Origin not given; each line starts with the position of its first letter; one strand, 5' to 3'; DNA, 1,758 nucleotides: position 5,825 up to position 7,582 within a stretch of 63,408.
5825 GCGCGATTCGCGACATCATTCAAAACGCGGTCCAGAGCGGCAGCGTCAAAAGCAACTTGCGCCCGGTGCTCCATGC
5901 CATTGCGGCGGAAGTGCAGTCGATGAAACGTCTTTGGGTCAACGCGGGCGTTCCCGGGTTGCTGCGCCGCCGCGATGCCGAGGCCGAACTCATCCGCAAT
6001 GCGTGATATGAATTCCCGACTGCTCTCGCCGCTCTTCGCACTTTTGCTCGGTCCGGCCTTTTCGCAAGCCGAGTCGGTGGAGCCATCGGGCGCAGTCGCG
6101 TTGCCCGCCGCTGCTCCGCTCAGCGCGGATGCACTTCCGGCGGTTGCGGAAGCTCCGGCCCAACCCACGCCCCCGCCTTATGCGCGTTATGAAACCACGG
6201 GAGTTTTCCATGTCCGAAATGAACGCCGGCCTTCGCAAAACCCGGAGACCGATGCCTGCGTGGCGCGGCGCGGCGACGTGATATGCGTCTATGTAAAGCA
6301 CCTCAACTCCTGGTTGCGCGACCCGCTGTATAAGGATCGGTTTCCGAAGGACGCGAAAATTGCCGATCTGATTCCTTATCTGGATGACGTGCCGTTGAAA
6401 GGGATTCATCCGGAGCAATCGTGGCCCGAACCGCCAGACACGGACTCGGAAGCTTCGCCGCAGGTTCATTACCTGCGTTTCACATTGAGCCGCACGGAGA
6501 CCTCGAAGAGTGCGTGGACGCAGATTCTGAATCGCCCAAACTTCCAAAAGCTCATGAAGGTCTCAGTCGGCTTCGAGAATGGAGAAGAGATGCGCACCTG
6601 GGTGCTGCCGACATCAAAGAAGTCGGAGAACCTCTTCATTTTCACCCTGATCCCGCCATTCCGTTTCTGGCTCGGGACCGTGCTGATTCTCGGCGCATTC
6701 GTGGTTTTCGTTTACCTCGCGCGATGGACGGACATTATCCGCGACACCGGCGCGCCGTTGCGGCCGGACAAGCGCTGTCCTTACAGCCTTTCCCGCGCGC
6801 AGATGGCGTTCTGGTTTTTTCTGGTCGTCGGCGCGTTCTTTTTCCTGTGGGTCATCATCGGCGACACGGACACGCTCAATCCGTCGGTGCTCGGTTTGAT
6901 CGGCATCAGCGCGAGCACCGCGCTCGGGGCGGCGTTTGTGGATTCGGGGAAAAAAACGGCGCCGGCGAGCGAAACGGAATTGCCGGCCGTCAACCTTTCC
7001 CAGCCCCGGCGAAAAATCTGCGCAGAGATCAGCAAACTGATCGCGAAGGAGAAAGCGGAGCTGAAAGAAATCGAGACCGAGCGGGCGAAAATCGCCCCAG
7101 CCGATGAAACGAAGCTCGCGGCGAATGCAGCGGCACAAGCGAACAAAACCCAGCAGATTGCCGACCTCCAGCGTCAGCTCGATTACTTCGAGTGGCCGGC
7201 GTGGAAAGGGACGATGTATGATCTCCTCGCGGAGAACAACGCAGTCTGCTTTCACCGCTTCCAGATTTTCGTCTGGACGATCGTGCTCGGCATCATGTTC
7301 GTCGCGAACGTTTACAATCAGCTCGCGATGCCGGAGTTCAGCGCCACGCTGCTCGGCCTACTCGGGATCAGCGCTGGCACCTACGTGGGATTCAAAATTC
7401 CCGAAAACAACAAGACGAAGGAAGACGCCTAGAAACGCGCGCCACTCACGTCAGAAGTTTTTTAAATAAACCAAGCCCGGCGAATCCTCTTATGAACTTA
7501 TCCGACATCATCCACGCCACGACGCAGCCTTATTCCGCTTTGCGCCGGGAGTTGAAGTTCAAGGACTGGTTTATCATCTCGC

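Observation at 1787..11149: Eight-gene operon made almost entirely of degradative enzymes interleaved with envelope proteins, with no visible delivery machinery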

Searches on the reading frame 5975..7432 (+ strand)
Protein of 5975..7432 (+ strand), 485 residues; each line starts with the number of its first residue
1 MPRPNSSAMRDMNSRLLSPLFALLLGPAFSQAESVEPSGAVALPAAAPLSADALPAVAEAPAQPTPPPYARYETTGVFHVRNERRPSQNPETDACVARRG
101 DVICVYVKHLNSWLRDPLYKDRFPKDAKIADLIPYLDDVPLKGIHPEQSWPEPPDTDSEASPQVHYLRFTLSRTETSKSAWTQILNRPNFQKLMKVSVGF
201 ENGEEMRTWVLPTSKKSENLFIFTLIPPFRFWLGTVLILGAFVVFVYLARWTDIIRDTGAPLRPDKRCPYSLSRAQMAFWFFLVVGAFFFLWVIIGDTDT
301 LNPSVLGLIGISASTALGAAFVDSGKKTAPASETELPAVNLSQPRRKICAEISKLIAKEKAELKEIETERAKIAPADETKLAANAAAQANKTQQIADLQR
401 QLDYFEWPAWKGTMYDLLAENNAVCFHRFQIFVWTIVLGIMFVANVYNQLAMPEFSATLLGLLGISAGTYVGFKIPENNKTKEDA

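Call 3: search_protein_families(library=pfam, proteins=[window:5975-7432:+], max_evalue=0.01)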
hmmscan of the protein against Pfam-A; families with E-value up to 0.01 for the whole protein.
window:5975-7432:+ (485 aa): 0 families

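Call 4: search_protein_families(library=padloc, proteins=[window:5975-7432:+], max_evalue=0.01)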
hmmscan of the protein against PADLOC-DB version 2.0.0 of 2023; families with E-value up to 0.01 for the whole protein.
window:5975-7432:+ (485 aa): 0 families

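Call 6: search_protein_families(library=ncbifam, proteins=[window:5975-7432:+], max_evalue=0.01)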
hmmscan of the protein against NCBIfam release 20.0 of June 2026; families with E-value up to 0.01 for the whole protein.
window:5975-7432:+ (485 aa): 0 families

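Call 9: find_homologous_proteins(query=window:5975-7432:+)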
Query window:5975-7432:+ (485 aa): 1904 proteins with E <= 0.001 among 8000 candidates; the best 120 are listed.
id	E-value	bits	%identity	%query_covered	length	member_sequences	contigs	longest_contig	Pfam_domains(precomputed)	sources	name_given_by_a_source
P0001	0.0e+0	1082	100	98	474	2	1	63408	-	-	-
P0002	2.0e-231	787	74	98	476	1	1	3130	-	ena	-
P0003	9.7e-223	758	76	91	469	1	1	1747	-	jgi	jgi:hypothetical protein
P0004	1.4e-222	758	78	86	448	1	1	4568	-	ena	-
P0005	3.1e-222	757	73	97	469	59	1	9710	-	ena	-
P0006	6.3e-219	746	77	87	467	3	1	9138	-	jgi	jgi:hypothetical protein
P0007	2.3e-218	744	74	91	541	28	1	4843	-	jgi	jgi:hypothetical protein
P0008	2.8e-215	734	72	98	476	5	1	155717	-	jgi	jgi:hypothetical protein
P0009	2.1e-214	731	74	88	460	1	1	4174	-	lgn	-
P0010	7.4e-214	729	74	91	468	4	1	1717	-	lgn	-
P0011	2.0e-212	724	76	86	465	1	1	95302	-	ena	-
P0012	1.3e-206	705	68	97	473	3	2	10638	-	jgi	jgi:hypothetical protein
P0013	1.5e-205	702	66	96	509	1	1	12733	-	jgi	jgi:hypothetical protein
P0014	2.9e-204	698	70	90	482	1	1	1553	-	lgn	-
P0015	5.8e-204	697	68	97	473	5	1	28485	-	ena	-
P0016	6.5e-202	690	68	91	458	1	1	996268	-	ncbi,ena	-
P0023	1.6e-189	649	68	87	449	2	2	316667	-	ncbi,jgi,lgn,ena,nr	ncbi:MAG TPA: hypothetical protein VNP98_02840 [Chthoniobacterales bacterium]|nr:hypothetical protei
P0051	2.2e-120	421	49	86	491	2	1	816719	-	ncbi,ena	-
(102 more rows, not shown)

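Call 10: find_encoding_contigs(protein=P0016, flank=10000, max_places=2)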
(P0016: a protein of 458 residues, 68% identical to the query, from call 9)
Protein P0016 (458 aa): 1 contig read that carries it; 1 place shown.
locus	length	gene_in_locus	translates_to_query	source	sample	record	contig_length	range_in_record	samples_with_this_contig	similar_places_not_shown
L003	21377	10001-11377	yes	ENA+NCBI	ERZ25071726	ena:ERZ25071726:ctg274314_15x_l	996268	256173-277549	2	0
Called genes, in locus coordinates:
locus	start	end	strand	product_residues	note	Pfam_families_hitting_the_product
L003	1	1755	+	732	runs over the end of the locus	PF07715:Plug, PF00593:TonB_dep_Rec_b-barrel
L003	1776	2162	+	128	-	-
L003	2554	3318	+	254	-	PF00005:ABC_tran, PF02463:SMC_N (faint)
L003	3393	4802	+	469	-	PF19295:SufBD_N, PF01458:SUFBD_core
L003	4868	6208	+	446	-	PF19295:SufBD_N, PF01458:SUFBD_core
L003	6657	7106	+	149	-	PF00571:CBS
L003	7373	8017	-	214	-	PF27324:MjaV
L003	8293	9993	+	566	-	PF01510:Amidase_2, PF01471:PG_binding_1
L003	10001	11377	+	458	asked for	-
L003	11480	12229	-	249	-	PF14808:TMEM164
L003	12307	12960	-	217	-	PF10988:DUF2807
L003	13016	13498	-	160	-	PF00994:MoCF_biosynth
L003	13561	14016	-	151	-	PF01967:MoaC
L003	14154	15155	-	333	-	PF04055:Radical_SAM, PF06463:Mob_synth_C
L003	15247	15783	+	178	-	-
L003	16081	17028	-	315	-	PF01595:CNNM, PF00571:CBS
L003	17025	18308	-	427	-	PF01595:CNNM, PF00571:CBS (faint), PF03471:CorC_HlyC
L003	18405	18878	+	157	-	PF03745:DUF309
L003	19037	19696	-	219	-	PF04055:Radical_SAM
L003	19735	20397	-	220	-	PF01810:LysE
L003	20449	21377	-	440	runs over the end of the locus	PF10091:Glycoamylase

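Call 11: find_encoding_contigs(protein=P0051, flank=10000, max_places=2)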
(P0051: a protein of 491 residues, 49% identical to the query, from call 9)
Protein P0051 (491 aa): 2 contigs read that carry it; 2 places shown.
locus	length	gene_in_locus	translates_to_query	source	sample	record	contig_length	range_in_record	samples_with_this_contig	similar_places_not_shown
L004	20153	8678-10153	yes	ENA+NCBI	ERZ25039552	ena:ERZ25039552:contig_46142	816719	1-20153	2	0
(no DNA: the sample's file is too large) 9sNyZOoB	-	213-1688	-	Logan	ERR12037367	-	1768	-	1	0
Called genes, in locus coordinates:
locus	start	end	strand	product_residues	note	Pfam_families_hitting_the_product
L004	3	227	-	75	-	?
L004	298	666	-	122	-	PF01209:Ubie_methyltran (faint), PF13489:Methyltransf_23 (weak), PF08241:Methyltransf_11, PF08242:Methyltransf_12, PF13649:Methyltransf_25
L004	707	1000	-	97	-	-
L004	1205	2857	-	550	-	-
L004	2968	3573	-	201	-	PF00072:Response_reg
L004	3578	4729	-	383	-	PF00437:T2SSE, PF06414:Zeta_toxin (weak), PF13191:AAA_16 (weak), PF13401:AAA_22 (faint)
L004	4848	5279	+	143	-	PF02566:OsmC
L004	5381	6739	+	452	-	PF00587:tRNA-synt_2b, PF03129:HGTP_anticodon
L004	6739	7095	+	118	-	PF04237:YjbR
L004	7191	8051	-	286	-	PF01177:Asp_Glu_race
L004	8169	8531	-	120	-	PF12852:Cupin_6 (weak), PF00190:Cupin_1 (weak), PF07883:Cupin_2, PF02311:AraC_binding (weak)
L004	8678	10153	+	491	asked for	-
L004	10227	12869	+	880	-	PF00133:tRNA-synt_1, PF09334:tRNA-synt_1g (weak), PF13603:tRNA-synt_1_2 (faint), PF09334:tRNA-synt_1g, PF00133:tRNA-synt_1, PF08264:Anticodon_1, PF10458:Val_tRNA-synt_C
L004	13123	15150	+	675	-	PF02554:CstA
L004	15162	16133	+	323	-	PF05343:Peptidase_M42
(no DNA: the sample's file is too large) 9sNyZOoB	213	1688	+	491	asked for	-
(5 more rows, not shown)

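Call 12: find_encoding_contigs(protein=P0023, flank=10000, max_places=2)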
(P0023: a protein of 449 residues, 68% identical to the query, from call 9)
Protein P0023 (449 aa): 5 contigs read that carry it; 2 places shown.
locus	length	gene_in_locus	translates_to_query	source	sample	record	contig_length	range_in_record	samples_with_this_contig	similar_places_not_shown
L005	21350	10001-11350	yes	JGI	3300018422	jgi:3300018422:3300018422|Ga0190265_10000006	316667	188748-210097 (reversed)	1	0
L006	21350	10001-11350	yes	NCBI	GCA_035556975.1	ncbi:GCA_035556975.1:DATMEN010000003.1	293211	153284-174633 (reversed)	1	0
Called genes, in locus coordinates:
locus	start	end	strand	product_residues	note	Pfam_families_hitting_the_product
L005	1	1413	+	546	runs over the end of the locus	PF00342:PGI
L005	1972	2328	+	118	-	-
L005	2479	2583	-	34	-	-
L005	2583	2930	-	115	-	-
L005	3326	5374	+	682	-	-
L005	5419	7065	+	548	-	PF12697:Abhydrolase_6 (weak)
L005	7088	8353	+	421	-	-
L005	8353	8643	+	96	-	-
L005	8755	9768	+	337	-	PF13387:Lnb_N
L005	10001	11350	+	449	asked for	-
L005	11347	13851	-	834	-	PF00384:Molybdopterin, PF01568:Molydop_binding (weak)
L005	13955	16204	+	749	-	-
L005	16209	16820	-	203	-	PF18899:DUF5655, PF08818:DUF1801, PF13376:OmdA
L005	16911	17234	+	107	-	PF03992:ABM (weak)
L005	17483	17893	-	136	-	PF13290:CHB_HEX_C_1 (faint), PF13287:Fn3_assoc (faint)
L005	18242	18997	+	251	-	-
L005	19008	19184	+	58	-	-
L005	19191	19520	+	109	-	PF02452:PemK_toxin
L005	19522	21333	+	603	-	PF00890:FAD_binding_2, PF01266:DAO (faint), PF03486:HI0933_like (faint), PF07992:Pyr_redox_2 (weak), PF02910:Succ_DH_flav_C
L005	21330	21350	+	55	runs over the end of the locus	-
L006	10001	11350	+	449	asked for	-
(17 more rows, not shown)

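Call 15: find_related_loci(query=A1, collection=genome_contigs, flank=10000)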
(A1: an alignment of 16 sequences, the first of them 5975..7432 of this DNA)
Query A1 (485 aa) in genome_contigs; peptide patterns used: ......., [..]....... (x = any residue, [..] = any of these).
364 stretches matched a pattern; 245 encode a relative of the query (tblastn E <= 1e-3); the best 80 are kept; 80 distinct loci.
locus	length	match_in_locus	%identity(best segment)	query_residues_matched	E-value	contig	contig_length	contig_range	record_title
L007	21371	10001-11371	66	10-481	0e+0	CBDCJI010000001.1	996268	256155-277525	MAG: Chthoniobacterales bacterium isolate 8289853c-9f09-45ed-b0a6-06da85470329 genome assembly, contig: contig_1, whole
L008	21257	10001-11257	68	58-477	0e+0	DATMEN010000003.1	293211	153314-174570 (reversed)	MAG TPA_asm: Chthoniobacterales bacterium isolate SMAG_U13437 k141_2700579, whole genome shotgun sequence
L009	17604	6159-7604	65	10-482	0e+0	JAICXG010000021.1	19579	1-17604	MAG: Chthoniobacterales bacterium isolate LS_FP_2_bin.102 k141_2116665_length_19579_cov_47.9385, whole genome shotgun se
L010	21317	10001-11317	48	39-477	4e-123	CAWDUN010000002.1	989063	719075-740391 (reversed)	MAG: uncultured Verrucomicrobiae bacterium isolate MFD05442.bin.1.45 genome assembly, contig: contig_6113, whole genome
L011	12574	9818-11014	48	72-480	6e-123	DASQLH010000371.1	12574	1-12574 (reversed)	MAG TPA_asm: Chthoniobacterales bacterium isolate SMAG_U11933 k141_2919994, whole genome shotgun sequence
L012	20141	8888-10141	49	64-478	1e-122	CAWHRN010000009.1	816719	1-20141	MAG: uncultured Verrucomicrobiae bacterium isolate MFD05841.bin.1.229 genome assembly, contig: contig_46142, whole genom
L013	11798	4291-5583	47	49-479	2e-122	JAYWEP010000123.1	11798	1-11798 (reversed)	MAG: Chthoniobacter sp. isolate GL98_DN_concoct_206 GL98_DN_concoct_206_122, whole genome shotgun sequence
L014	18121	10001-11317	47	49-478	2e-121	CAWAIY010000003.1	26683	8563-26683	MAG: uncultured Verrucomicrobiae bacterium isolate MFD02416.bin.2.223 genome assembly, contig: contig_103594, whole geno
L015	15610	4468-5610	51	97-473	3e-121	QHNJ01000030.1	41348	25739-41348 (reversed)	MAG: Verrucomicrobia bacterium isolate AV79 14_0903_05_40cm_scaffold_4113_curated, whole genome shotgun sequence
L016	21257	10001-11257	47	61-477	1e-119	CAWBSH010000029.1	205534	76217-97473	MAG: uncultured Verrucomicrobiae bacterium isolate MFD01872.bin.2.57 genome assembly, contig: contig_89469, whole genome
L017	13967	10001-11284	48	53-477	7e-119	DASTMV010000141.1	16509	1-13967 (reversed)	MAG TPA_asm: Candidatus Udaeobacter sp. isolate SMAG_U3843 k141_2209014, whole genome shotgun sequence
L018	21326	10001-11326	46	49-477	2e-117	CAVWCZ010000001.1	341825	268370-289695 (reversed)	MAG: uncultured Verrucomicrobiae bacterium isolate MFD04944.bin.2.47 genome assembly, contig: contig_13634, whole genome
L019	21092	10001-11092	53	124-478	3e-117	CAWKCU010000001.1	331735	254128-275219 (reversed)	MAG: uncultured Verrucomicrobiae bacterium isolate MFD05454.bin.2.94 genome assembly, contig: contig_12020, whole genome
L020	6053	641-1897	48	62-477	4e-117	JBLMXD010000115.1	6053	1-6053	MAG: Alphaproteobacteria bacterium isolate MAG265 PRJNA957066_bin45_renamed_114, whole genome shotgun sequence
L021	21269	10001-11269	47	57-479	6e-117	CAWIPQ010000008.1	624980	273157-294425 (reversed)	MAG: uncultured Verrucomicrobiae bacterium isolate MFD01721.bin.2.184 genome assembly, contig: contig_19511, whole genom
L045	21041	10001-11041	36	101-477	1e-65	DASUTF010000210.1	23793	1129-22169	MAG TPA_asm: Pyrinomonadaceae bacterium isolate SMAG_U1756 k141_648455, whole genome shotgun sequence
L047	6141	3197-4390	33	28-478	5e-65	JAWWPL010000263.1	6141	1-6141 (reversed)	MAG: Blastocatellia bacterium isolate BP_37 scaffold_1467216, whole genome shotgun sequence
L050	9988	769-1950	34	54-477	2e-64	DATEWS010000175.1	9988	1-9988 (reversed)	MAG TPA_asm: Pyrinomonadaceae bacterium isolate SMAG_U8399 k141_11973, whole genome shotgun sequence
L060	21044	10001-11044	35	101-478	5e-63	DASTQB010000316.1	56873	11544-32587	MAG TPA_asm: Pyrinomonadaceae bacterium isolate SMAG_U2212 k141_127357, whole genome shotgun sequence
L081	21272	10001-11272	33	75-475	2e-60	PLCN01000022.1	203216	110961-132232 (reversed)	MAG: Spartobacteria bacterium isolate palsa_1413 73.20111000_P3D.5_contig_78, whole genome shotgun sequence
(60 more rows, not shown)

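Call 20: find_encoding_contigs(protein=P0008, flank=10000, max_places=2)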
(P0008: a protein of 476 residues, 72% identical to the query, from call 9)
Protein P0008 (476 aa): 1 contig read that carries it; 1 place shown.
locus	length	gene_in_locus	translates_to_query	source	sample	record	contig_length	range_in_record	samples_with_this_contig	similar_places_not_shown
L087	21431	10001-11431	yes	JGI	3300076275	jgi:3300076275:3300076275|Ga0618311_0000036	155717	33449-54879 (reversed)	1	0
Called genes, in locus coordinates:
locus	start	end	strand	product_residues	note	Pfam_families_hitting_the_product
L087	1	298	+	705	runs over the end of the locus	PF00535:Glycos_transf_2, PF13641:Glyco_tranf_2_3, PF00535:Glycos_transf_2, PF10111:Glyco_tranf_2_2 (weak)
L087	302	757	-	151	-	PF01029:NusB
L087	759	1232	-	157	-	PF00885:DMRL_synthase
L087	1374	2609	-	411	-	PF00926:DHBP_synthase, PF00925:GTP_cyclohydro2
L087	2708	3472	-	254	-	PF27324:MjaV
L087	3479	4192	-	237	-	PF00072:Response_reg, PF00196:GerE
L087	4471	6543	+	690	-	PF00112:Peptidase_C1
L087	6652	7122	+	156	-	-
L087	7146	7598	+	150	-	-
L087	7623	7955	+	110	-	-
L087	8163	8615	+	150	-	-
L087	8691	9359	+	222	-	-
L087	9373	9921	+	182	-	-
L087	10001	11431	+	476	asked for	-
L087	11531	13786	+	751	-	PF01734:Patatin (weak)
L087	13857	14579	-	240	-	PF14808:TMEM164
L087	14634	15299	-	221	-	PF10988:DUF2807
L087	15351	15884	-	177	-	PF00994:MoCF_biosynth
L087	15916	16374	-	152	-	PF01967:MoaC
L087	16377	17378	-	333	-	PF04055:Radical_SAM, PF06463:Mob_synth_C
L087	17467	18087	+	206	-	-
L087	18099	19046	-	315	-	PF01595:CNNM, PF00571:CBS (weak)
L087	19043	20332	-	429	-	PF01595:CNNM, PF00571:CBS (weak), PF03471:CorC_HlyC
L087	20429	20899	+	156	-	PF03745:DUF309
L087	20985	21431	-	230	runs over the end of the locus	PF00005:ABC_tran, PF13304:AAA_21 (faint)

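Call 21: find_encoding_contigs(protein=P0011, flank=10000, max_places=2)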
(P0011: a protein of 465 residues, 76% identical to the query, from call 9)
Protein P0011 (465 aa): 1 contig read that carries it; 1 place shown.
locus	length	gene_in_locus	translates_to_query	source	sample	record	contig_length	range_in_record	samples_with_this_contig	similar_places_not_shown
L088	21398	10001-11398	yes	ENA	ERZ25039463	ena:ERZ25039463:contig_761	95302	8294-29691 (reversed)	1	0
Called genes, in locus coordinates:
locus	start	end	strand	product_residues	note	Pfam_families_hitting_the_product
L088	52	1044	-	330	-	PF02547:Queuosine_synth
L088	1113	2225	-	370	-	PF04055:Radical_SAM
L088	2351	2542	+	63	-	-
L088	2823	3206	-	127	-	-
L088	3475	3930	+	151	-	-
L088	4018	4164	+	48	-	-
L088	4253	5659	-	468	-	-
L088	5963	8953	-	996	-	PF00069:Pkinase, PF07714:PK_Tyr_Ser-Thr, PF01636:APH (faint), PF13428:TPR_14 (faint), PF14559:TPR_19 (faint), PF13414:TPR_11 (faint), PF13432:TPR_16 (weak), PF13431:TPR_17 (weak), +6 more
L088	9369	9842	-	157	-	-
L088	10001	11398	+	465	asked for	-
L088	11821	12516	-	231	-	-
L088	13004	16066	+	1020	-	PF24814:WD40_Prp19, PF25168:Beta-prop_WDR36-Utp21_2nd (weak), PF23381:Beta-prop_IFT122_1st, PF23414:Beta-prop_EML_2, PF24817:WD40_WDHD1_1st, PF25174:Beta-prop_THOC3, PF25175:Beta-prop_WDR5, PF00656:Peptidase_C14, +10 more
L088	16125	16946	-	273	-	-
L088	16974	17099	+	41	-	-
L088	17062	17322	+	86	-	-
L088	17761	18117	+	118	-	-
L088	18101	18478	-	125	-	-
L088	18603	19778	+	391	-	-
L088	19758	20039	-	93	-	-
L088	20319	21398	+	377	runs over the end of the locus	PF01548:DEDD_Tnp_IS110, PF02371:Transposase_20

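Call 22: find_encoding_contigs(protein=P0015, flank=10000, max_places=2)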
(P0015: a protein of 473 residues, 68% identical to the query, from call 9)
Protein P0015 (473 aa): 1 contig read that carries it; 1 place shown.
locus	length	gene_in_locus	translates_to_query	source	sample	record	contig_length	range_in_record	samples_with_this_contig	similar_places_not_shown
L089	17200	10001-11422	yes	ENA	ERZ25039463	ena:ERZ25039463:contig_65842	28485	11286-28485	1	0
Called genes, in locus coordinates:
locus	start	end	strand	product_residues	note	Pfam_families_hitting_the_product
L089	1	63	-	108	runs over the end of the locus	-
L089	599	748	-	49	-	-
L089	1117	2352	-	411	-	PF13439:Glyco_transf_4, PF13579:Glyco_trans_4_4, PF13524:Glyco_trans_1_2 (faint), PF00534:Glycos_transf_1, PF13692:Glyco_trans_1_4, PF20706:GT4-conflict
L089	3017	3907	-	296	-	PF01183:Glyco_hydro_25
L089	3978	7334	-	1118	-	PF13424:TPR_12, PF13424:TPR_12, PF13374:TPR_10, PF13424:TPR_12, PF24885:TPR_NPHP3, PF17874:TPR_MalT, PF13374:TPR_10, PF13424:TPR_12, +23 more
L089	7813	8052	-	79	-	-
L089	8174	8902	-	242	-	-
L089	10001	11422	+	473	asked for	-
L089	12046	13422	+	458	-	PF14312:FG-GAP_2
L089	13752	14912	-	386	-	PF13884:Peptidase_S74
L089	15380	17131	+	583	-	PF13442:Cytochrome_CBB3 (faint), PF21419:RoxA-like_Cyt-c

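Call 28: find_related_loci(query=A1, collection=metagenome_contigs, flank=10000)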
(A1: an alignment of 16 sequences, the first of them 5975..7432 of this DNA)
Query A1 (485 aa) in metagenome_contigs; peptide patterns used: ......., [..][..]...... (x = any residue, [..] = any of these).
600 stretches matched a pattern (row limit reached: there are more); 413 encode a relative of the query (tblastn E <= 1e-3); the best 80 are kept; 80 distinct loci.
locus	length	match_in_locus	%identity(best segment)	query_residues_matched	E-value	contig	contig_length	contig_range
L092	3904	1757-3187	73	2-483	0e+0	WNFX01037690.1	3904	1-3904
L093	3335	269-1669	73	12-483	0e+0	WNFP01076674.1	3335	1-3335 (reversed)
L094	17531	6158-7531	71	41-483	0e+0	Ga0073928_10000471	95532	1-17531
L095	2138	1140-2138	77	68-400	0e+0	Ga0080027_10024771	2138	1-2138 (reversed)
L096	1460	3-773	81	231-483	8e-147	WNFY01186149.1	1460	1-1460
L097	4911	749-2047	48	39-477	2e-129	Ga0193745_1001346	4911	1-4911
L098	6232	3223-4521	47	39-477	2e-127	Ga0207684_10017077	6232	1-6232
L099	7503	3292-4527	50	64-477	6e-127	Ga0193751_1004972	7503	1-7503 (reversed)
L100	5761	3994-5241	49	60-477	5e-127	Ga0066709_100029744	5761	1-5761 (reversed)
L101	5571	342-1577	49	64-477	1e-126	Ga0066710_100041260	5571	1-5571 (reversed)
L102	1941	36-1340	47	56-481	7e-135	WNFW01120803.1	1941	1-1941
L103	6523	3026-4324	47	39-477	3e-125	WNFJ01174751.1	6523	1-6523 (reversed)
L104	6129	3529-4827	47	39-477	3e-125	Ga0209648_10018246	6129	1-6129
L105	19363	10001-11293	49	53-477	7e-125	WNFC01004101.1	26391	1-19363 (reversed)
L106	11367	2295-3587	49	53-477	7e-125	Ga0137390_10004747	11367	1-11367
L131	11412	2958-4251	71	56-485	1e-161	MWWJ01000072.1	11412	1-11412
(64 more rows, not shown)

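Call 35: search_solved_structures(query=A1, max_evalue=1)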
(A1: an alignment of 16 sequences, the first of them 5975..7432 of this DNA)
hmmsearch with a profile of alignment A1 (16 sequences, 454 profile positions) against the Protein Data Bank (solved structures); distinct sequences matched with E-value up to 1: 0.

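Call 46: search_protein_families(library=phrogs, proteins=[window:5975-7432:+], max_evalue=0.01)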
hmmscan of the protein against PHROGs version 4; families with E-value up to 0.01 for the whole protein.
window:5975-7432:+ (485 aa): 0 families
